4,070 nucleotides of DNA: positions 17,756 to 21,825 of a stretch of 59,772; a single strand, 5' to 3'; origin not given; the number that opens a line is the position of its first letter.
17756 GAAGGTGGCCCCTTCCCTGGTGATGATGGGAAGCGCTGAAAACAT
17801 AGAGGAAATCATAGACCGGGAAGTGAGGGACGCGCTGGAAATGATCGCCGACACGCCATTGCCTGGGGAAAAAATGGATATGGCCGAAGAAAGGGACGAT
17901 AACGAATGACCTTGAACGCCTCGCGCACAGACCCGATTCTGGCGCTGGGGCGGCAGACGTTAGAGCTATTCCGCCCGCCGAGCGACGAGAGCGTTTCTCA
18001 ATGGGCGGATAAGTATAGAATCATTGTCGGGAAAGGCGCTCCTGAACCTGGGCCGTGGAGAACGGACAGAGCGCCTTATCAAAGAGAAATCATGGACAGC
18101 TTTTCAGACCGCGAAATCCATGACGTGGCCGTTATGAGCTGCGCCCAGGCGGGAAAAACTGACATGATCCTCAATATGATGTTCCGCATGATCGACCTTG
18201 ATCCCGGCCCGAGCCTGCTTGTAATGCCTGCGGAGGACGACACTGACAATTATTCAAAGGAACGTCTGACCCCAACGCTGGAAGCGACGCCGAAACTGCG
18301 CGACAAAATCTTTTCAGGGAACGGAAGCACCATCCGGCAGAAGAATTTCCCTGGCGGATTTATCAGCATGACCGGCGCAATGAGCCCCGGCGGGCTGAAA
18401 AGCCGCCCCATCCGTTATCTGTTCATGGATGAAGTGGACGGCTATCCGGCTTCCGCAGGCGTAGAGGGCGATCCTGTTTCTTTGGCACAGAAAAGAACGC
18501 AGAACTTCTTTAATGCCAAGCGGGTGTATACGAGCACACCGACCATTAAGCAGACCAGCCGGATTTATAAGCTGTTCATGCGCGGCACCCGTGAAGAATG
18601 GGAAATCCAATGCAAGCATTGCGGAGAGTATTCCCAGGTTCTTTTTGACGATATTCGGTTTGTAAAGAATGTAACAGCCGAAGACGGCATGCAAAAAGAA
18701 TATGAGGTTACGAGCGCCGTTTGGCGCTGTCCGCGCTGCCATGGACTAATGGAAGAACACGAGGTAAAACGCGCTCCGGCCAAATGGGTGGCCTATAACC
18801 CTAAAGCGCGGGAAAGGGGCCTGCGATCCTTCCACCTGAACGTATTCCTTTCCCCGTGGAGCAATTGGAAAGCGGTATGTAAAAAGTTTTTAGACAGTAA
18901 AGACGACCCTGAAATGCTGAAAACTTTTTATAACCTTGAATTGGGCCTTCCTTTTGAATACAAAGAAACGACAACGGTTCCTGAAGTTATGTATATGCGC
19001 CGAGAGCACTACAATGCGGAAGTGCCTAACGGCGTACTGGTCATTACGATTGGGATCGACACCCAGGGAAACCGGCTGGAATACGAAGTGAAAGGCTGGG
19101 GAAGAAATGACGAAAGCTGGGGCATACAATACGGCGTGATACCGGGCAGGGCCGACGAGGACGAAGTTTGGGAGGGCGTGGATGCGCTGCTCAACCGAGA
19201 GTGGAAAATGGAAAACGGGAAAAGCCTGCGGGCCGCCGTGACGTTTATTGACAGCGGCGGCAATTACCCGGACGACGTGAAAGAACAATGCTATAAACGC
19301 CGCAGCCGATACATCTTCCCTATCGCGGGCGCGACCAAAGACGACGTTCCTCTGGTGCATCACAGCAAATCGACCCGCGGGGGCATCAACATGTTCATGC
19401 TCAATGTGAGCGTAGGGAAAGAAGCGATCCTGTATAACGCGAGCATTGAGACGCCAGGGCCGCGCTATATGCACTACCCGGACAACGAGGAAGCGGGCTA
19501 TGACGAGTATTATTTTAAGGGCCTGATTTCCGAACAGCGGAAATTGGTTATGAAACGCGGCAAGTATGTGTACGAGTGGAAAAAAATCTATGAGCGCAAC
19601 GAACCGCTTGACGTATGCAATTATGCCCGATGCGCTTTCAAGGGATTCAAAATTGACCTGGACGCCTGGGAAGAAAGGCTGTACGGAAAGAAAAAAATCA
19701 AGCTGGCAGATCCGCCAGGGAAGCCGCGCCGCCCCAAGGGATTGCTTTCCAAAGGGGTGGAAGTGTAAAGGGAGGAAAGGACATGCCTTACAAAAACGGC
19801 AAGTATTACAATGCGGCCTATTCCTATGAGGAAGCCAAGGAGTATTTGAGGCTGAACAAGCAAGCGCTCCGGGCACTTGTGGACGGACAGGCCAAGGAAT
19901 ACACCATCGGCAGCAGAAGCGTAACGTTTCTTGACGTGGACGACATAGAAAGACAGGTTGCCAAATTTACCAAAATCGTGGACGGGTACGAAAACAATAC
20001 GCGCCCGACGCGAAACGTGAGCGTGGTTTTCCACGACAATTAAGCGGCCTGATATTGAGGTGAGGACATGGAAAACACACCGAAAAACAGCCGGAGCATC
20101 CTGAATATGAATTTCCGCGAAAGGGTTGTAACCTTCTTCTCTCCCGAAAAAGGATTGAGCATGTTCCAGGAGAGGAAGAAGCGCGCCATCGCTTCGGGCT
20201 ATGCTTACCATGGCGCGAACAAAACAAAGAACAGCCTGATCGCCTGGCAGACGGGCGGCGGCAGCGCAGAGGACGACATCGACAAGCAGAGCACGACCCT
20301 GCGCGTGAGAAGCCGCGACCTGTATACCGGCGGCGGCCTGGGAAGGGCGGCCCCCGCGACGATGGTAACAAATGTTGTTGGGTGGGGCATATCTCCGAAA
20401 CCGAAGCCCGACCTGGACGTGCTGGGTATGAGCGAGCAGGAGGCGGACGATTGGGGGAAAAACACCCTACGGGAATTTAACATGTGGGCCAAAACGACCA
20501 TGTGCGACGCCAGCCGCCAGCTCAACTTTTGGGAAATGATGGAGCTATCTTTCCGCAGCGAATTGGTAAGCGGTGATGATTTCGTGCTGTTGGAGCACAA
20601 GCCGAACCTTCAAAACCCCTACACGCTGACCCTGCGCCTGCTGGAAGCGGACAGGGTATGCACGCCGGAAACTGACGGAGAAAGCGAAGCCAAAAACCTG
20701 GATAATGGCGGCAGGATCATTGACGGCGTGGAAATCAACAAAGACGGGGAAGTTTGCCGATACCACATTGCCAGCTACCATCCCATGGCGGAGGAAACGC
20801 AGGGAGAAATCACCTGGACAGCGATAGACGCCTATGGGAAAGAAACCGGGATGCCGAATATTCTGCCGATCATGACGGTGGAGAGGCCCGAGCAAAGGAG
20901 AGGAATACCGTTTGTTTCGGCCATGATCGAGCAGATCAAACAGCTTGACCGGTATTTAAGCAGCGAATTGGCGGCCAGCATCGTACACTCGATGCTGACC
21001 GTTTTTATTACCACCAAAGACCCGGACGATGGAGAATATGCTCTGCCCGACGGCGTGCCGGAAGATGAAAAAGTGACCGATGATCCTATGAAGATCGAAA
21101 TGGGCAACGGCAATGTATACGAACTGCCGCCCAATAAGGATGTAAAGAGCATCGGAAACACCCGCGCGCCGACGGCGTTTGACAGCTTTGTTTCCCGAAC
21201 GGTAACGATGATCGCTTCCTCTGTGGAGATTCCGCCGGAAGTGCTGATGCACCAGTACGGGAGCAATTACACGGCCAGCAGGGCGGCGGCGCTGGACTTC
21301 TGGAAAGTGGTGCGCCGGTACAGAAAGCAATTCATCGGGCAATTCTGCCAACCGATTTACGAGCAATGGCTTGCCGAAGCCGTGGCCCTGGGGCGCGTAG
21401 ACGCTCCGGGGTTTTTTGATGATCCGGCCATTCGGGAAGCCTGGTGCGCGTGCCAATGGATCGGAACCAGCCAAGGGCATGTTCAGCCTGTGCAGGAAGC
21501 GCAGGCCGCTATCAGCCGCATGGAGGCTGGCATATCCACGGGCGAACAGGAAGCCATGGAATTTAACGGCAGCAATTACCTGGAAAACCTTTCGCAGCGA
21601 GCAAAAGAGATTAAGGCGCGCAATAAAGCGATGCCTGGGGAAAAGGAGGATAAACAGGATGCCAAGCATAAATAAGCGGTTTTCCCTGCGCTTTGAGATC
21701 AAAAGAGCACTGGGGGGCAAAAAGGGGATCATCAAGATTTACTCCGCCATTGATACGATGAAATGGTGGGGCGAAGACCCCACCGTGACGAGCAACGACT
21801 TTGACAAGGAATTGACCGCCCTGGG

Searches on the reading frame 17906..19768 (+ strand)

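Call 14: search_protein_families(library=pfam, max_evalue=0.001, proteins=[window:17906-19768:+])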
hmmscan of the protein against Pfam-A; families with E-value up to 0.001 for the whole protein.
window:17906-19768:+ (620 aa): 2 families
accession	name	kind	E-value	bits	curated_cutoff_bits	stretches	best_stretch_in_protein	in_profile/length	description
PF05876.18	GpA_ATPase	-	2.7e-74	250.4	25.6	1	46-290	2-241/247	Phage terminase large subunit gpA, ATPase domain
PF20454.4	GpA_nuclease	-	2.1e-70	237.7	22.5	1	307-584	2-290/294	Terminase large subunit gpA, endonuclease domain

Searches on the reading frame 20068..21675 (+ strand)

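Call 14: search_protein_families(library=pfam, max_evalue=0.001, proteins=[window:20068-21675:+])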
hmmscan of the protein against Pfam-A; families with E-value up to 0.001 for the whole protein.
window:20068-21675:+ (535 aa): 1 family
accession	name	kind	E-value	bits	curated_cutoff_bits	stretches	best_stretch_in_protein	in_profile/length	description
PF05136.18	Phage_portal_2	-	6.8e-81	272.6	32.9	1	57-419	5-354/354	Phage portal protein, lambda family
